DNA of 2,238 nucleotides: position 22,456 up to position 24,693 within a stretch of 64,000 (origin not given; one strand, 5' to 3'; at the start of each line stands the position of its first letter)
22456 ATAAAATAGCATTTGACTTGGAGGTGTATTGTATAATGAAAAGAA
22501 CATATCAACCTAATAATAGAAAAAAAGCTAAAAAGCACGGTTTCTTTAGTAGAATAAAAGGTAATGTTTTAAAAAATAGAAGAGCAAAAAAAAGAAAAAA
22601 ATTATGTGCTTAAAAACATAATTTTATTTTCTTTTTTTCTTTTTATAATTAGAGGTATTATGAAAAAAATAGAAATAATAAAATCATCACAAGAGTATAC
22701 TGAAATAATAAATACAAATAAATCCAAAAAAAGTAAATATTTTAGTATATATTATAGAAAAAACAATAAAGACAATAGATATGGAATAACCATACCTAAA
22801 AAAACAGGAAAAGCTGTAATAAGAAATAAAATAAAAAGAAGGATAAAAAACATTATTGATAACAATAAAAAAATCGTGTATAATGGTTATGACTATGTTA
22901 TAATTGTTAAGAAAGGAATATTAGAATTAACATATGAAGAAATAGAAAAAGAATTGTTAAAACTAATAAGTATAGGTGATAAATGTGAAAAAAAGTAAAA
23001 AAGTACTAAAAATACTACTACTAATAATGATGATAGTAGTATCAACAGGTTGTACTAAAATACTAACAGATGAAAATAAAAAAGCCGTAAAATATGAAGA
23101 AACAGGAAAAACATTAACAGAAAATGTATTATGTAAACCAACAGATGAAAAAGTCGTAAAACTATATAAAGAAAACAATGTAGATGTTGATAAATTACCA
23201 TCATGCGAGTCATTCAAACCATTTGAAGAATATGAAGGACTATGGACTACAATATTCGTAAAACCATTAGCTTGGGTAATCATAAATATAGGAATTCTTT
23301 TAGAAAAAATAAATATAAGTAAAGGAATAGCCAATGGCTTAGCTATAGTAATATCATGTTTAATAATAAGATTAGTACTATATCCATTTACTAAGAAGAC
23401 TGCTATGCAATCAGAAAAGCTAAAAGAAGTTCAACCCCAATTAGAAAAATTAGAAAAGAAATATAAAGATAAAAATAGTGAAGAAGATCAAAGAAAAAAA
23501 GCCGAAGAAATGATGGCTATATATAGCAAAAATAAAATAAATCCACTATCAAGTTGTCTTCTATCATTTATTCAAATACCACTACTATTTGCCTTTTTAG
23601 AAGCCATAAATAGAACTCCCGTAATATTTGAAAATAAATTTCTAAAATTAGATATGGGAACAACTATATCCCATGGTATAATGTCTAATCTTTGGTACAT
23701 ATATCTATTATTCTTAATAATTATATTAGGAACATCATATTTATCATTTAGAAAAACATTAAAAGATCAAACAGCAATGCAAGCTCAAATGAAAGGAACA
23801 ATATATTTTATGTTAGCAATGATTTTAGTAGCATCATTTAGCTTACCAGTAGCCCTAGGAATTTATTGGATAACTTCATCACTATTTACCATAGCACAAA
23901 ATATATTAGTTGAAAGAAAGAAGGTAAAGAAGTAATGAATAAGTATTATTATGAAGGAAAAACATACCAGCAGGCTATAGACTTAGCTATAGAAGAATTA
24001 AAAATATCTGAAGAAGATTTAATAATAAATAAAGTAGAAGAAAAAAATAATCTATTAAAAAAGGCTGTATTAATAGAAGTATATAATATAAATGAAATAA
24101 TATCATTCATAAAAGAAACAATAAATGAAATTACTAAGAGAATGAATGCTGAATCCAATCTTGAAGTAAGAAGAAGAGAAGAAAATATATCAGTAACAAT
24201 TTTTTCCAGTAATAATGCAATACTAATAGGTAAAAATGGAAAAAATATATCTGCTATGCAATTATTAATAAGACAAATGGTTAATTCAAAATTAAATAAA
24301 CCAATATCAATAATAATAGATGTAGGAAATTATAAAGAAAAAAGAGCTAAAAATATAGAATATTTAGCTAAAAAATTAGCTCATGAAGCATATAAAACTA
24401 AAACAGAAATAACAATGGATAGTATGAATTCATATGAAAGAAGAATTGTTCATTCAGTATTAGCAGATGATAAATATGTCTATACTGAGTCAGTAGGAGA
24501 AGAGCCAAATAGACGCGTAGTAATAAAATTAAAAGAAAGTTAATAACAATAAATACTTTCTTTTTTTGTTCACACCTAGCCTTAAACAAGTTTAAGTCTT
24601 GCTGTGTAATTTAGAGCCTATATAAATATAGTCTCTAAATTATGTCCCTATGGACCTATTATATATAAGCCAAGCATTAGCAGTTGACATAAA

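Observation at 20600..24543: Origin-region synteny without dnaA: parAB diverge from rpmH at the gene-orientation switch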

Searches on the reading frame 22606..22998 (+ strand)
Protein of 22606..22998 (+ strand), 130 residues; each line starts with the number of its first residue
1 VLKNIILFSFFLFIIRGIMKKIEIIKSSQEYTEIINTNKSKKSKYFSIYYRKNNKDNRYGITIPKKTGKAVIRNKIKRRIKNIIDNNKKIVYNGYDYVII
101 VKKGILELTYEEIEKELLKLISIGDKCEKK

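Call 9: search_protein_families(library=ncbifam, proteins=[window:22606-22998:+])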
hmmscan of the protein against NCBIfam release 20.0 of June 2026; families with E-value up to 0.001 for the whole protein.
window:22606-22998:+ (130 aa): 2 families
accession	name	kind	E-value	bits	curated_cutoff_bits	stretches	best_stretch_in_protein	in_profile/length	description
TIGR00188.1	rnpA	equivalog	9.6e-23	80.5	38.35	1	19-121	1-104/111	ribonuclease P protein component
NF002512.0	PRK01903.2-3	equivalog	0.00015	21.7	231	1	19-96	14-99/146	ribonuclease P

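Call 39: find_homologous_proteins(query=window:22660-22995:+, max_evalue=0.000001)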
Query window:22660-22995:+ (112 aa): 692 proteins with E <= 0.000001 among 710 candidates; the best 120 are listed.
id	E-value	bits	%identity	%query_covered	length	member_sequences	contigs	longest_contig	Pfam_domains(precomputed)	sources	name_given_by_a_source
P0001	2.5e-60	219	100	100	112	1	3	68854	PF00825.25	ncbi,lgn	-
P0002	1.1e-55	204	91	99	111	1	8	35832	PF00825.25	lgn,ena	-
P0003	1.3e-55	204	90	99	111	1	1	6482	PF00825.25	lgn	-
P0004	2.0e-55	203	91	99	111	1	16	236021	PF00825.25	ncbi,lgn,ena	-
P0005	2.6e-55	203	90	100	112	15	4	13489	PF00825.25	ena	-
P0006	2.8e-55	203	91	99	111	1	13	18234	PF00825.25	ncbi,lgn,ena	-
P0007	5.3e-55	202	91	99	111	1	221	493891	PF00825.25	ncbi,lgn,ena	-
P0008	5.6e-55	202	90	99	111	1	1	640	PF00825.25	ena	-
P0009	7.5e-55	202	89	100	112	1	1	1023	PF00825.25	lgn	-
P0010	7.7e-55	201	91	100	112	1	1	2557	PF00825.25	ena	-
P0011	7.9e-55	201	90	99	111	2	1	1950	PF00825.25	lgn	-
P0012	8.1e-55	201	90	99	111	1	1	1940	PF00825.25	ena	-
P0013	8.1e-55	201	90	99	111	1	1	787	PF00825.25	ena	-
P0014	1.1e-54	201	90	99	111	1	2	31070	PF00825.25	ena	-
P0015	1.3e-54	201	88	99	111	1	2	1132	PF00825.25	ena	-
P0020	3.9e-54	199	88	100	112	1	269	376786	PF00825.25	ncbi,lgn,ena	-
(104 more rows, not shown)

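Call 45: find_encoding_contigs(protein=P0007, flank=10000, max_places=10)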
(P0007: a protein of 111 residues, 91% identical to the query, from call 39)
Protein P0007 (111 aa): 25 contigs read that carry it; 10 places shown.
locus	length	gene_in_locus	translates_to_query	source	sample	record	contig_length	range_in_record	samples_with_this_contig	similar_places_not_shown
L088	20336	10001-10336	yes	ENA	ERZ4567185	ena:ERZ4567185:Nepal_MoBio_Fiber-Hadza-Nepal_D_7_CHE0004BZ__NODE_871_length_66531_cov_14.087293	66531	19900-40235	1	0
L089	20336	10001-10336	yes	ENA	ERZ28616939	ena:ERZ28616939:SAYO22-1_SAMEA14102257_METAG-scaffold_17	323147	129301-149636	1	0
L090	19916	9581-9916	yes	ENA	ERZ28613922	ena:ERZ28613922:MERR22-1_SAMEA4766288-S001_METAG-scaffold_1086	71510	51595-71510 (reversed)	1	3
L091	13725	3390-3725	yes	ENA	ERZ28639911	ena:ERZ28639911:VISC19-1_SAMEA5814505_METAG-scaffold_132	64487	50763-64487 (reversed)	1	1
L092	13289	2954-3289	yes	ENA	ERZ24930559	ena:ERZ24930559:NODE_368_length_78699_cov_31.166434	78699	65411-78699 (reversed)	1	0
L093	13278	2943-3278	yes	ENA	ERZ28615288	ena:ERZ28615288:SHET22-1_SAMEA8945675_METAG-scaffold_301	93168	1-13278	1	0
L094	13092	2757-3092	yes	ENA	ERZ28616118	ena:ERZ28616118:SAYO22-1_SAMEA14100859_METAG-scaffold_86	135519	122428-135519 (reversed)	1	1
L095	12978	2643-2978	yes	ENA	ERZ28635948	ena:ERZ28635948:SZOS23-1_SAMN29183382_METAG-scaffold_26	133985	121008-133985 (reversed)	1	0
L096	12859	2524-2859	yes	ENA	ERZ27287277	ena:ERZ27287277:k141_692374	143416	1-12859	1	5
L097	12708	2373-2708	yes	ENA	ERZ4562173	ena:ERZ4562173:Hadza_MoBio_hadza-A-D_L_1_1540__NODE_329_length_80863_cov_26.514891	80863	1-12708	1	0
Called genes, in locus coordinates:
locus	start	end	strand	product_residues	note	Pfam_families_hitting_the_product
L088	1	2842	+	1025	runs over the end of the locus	PF04851:ResIII, PF03457:HA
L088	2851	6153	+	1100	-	PF00270:DEAD (faint), PF04851:ResIII, PF03457:HA, PF11530:Pilin_PilX (faint), PF03457:HA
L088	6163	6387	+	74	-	-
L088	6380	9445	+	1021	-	PF00270:DEAD (faint), PF04851:ResIII, PF03457:HA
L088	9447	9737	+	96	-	-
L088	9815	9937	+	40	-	PF00468:Ribosomal_L34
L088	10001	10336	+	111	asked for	PF00825:Ribonuclease_P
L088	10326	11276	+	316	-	PF02096:60KD_IMP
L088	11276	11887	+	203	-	PF14804:Jag_N (weak), PF07650:KH_2 (weak), PF13083:KH_KhpA-B, PF01424:R3H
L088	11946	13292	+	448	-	PF10396:TrmE_N, PF00350:Dynamin_N (faint), PF12631:MnmE_helical, PF00009:GTP_EFTU (faint), PF01926:MMR_HSR1, PF02421:FeoB_N, PF04548:AIG1 (weak)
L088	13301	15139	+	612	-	PF00890:FAD_binding_2 (faint), PF01134:GIDA, PF07992:Pyr_redox_2 (weak), PF12831:FAD_oxidored (weak), PF21680:GIDA_C_1st, PF13932:SAM_GIDA_C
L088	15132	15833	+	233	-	PF02527:GidB, PF13847:Methyltransf_31 (weak)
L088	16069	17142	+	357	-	PF02195:ParB_N, PF17762:HTH_ParB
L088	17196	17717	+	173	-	PF09551:Spore_II_R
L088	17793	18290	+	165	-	PF02659:Mntp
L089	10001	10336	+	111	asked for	PF00825:Ribonuclease_P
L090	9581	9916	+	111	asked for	PF00825:Ribonuclease_P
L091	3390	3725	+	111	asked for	PF00825:Ribonuclease_P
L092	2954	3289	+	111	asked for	PF00825:Ribonuclease_P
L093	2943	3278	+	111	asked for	PF00825:Ribonuclease_P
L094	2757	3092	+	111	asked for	PF00825:Ribonuclease_P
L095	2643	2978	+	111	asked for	PF00825:Ribonuclease_P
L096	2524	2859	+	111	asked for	PF00825:Ribonuclease_P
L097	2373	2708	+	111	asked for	PF00825:Ribonuclease_P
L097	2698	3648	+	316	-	PF02096:60KD_IMP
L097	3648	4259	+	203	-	PF14804:Jag_N (weak), PF07650:KH_2 (weak), PF13083:KH_KhpA-B, PF01424:R3H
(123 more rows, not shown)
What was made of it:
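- Tried and rejected: I dropped this because contigs of another species run 131-183 kb on that side (call 45).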

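Call 50: find_encoding_contigs(protein=P0001, flank=1000, max_places=5)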
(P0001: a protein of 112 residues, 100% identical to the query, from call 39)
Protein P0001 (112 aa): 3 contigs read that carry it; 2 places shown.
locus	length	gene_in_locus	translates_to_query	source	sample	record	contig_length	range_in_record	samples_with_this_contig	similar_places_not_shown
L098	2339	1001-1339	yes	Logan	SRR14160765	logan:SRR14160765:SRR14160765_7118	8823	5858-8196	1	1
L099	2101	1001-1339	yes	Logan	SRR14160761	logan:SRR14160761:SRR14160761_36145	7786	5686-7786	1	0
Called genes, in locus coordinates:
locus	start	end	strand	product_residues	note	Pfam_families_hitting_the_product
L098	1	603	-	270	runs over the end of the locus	PF00142:Fer4_NifH, PF01656:CbiA, PF02374:ArsA_ATPase, PF06564:CBP_BcsQ, PF09140:MipZ (faint), PF10609:ParA (weak), PF13614:AAA_31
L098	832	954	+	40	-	PF00468:Ribosomal_L34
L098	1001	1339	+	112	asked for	PF00825:Ribonuclease_P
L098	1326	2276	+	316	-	PF02096:60KD_IMP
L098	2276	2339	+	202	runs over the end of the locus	PF07650:KH_2, PF13083:KH_KhpA-B, PF01424:R3H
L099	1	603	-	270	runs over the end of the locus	PF00142:Fer4_NifH, PF01656:CbiA, PF02374:ArsA_ATPase, PF06564:CBP_BcsQ, PF09140:MipZ (faint), PF10609:ParA (weak), PF13614:AAA_31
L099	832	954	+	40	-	PF00468:Ribosomal_L34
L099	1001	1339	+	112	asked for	PF00825:Ribonuclease_P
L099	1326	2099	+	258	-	?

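Call 55: find_encoding_contigs(protein=P0020, flank=300, max_places=10)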
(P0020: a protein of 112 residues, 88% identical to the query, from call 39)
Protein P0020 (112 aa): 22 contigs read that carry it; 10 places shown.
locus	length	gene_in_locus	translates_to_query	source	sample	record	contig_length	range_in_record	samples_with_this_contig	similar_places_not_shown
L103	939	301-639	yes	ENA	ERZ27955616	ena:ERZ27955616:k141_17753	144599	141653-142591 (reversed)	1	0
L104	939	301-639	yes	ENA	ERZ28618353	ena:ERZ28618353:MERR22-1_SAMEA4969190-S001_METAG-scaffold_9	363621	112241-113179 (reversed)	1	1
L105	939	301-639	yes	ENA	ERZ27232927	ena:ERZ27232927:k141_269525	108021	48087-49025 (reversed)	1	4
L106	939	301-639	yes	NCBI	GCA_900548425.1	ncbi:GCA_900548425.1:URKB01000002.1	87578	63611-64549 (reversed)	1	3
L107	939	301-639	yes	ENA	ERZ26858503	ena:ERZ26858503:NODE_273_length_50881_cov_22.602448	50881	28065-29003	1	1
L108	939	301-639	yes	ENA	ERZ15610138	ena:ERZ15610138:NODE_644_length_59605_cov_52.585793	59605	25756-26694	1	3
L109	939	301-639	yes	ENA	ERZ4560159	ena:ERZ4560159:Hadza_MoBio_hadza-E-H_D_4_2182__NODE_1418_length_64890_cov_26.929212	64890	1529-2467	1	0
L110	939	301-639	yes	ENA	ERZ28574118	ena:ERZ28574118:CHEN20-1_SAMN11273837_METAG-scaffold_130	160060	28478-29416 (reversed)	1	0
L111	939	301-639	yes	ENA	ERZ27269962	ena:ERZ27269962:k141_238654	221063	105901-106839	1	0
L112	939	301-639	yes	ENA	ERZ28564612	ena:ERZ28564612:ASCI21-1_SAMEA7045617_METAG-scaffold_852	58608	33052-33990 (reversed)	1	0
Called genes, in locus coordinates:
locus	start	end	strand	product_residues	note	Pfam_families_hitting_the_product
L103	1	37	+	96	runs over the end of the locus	-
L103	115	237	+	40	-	PF00468:Ribosomal_L34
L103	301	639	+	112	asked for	PF00825:Ribonuclease_P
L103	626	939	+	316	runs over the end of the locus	PF02096:60KD_IMP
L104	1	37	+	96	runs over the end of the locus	-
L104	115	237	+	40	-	PF00468:Ribosomal_L34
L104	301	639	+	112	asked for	PF00825:Ribonuclease_P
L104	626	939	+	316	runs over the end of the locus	PF02096:60KD_IMP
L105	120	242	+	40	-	PF00468:Ribosomal_L34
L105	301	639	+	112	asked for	PF00825:Ribonuclease_P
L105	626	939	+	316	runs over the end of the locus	PF02096:60KD_IMP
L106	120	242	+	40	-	PF00468:Ribosomal_L34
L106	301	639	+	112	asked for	PF00825:Ribonuclease_P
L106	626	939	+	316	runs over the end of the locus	PF02096:60KD_IMP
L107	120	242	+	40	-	PF00468:Ribosomal_L34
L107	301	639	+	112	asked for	PF00825:Ribonuclease_P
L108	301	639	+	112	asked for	PF00825:Ribonuclease_P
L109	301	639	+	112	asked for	PF00825:Ribonuclease_P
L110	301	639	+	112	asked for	PF00825:Ribonuclease_P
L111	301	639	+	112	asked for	PF00825:Ribonuclease_P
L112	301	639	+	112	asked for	PF00825:Ribonuclease_P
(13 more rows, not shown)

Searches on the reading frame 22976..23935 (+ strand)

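Call 9: search_protein_families(library=ncbifam, proteins=[window:22976-23935:+])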
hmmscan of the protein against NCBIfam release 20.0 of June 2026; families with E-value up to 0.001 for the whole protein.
window:22976-23935:+ (319 aa): 23 families
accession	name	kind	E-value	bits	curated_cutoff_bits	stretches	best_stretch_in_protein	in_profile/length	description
TIGR03592.1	yidC_oxa1_cterm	subfamily_domain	1.9e-40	139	84.3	1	121-313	3-190/191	membrane protein insertase YidC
NF002803.0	PRK02944.1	equivalog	3.3e-40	138.1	377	1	85-318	31-246/255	YidC family membrane integrase SpoIIIJ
NF002350.0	PRK01315.1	equivalog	1.6e-27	96.5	282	1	94-315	11-257/329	membrane protein insertase YidC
NF002353.0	PRK01318.1-4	equivalog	6.2e-25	87.9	365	1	120-318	377-578/596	membrane protein insertase YidC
NF002357.0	PRK01318.2-4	equivalog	1.2e-24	86.9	479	1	121-315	336-515/532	membrane protein insertase YidC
NF002566.0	PRK02201.1-1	equivalog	2.1e-24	86.2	342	1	9-318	43-361/380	membrane protein insertase YidC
NF002687.0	PRK02463.1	equivalog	5.1e-24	84.6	425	1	110-312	50-247/307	membrane protein insertase YidC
NF002567.0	PRK02201.1-2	equivalog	1.3e-22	80.2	452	1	88-313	398-633/651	membrane protein insertase YidC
NF002356.0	PRK01318.2-3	equivalog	2e-21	76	460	1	99-314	356-573/627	membrane protein insertase YidC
NF002352.0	PRK01318.1-3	equivalog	4.4e-21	75.6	447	1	106-207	359-454/562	membrane protein insertase YidC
NF002355.0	PRK01318.2-2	equivalog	9.7e-21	73.8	891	1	121-318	398-599/602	membrane protein insertase YidC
NF002351.0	PRK01318.1-1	equivalog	1.7e-19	70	740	1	118-316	350-534/545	membrane protein insertase YidC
NF002899.0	PRK03449.1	equivalog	2.4e-19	69.7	276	2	113-219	25-129/359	membrane protein insertase YidC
NF002354.0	PRK01318.2-1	equivalog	2.5e-19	69.2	1094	1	120-314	353-532/548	membrane protein insertase YidC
NF002359.0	PRK01318.2-6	equivalog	4.5e-17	61.6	600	1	114-311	374-576/624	membrane protein insertase YidC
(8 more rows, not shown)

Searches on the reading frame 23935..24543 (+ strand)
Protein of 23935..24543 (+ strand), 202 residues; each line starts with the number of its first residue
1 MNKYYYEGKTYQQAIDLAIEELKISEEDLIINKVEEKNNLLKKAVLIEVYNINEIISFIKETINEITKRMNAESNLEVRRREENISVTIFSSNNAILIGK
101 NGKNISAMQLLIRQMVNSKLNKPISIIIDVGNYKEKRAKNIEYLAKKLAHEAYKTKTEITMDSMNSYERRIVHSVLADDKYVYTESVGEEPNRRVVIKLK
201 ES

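Call 9: search_protein_families(library=ncbifam, proteins=[window:23935-24543:+])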
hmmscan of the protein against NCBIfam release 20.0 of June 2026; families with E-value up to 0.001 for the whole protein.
window:23935-24543:+ (202 aa): 3 families
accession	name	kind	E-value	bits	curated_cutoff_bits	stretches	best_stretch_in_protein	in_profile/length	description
NF041568.1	Jag_EloR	equivalog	2.3e-44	151.8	145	1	6-198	4-202/203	RNA-binding cell elongation regulator Jag/EloR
TIGR01009.1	rpsC_bact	equivalog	3.4e-05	23.7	114.5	1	59-136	39-113/212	30S ribosomal protein S3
TIGR01008.1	uS3_euk_arch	equivalog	0.00057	19.7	150.25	0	72-123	27-76/195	30S ribosomal protein S3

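Call 14: find_encoding_contigs(protein=window:23935-24543:+, flank=10000, max_places=10)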
Protein window:23935-24543:+ (202 aa): 3 contigs read that carry it; 2 places shown.
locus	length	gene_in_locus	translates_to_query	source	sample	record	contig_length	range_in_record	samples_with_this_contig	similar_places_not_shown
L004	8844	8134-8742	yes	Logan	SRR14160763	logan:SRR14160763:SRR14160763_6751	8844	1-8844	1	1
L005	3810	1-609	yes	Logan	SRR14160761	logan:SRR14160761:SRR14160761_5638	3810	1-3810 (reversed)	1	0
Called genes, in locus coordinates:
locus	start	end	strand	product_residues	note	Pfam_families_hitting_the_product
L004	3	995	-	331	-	?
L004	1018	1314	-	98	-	-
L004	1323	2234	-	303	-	PF03969:AFG1_ATPase (weak), PF01695:IstB_IS21, PF00308:Bac_DnaA (weak)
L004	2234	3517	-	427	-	PF25888:WHD_DnaB, PF07261:DnaB_2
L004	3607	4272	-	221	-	PF02517:Rce1-like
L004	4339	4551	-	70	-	PF00313:CSD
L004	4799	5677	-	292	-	PF02195:ParB_N, PF17762:HTH_ParB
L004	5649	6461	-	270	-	PF00142:Fer4_NifH, PF01656:CbiA, PF02374:ArsA_ATPase, PF06564:CBP_BcsQ, PF09140:MipZ (faint), PF10609:ParA (weak), PF13614:AAA_31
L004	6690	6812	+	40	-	PF00468:Ribosomal_L34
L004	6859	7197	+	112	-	PF00825:Ribonuclease_P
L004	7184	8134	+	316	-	PF02096:60KD_IMP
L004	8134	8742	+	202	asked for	PF07650:KH_2, PF13083:KH_KhpA-B, PF01424:R3H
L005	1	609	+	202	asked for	PF07650:KH_2, PF13083:KH_KhpA-B, PF01424:R3H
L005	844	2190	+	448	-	PF10396:TrmE_N, PF00350:Dynamin_N (faint), PF00009:GTP_EFTU (faint), PF12631:MnmE_helical, PF01926:MMR_HSR1, PF02421:FeoB_N, PF04548:AIG1 (weak)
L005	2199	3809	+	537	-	?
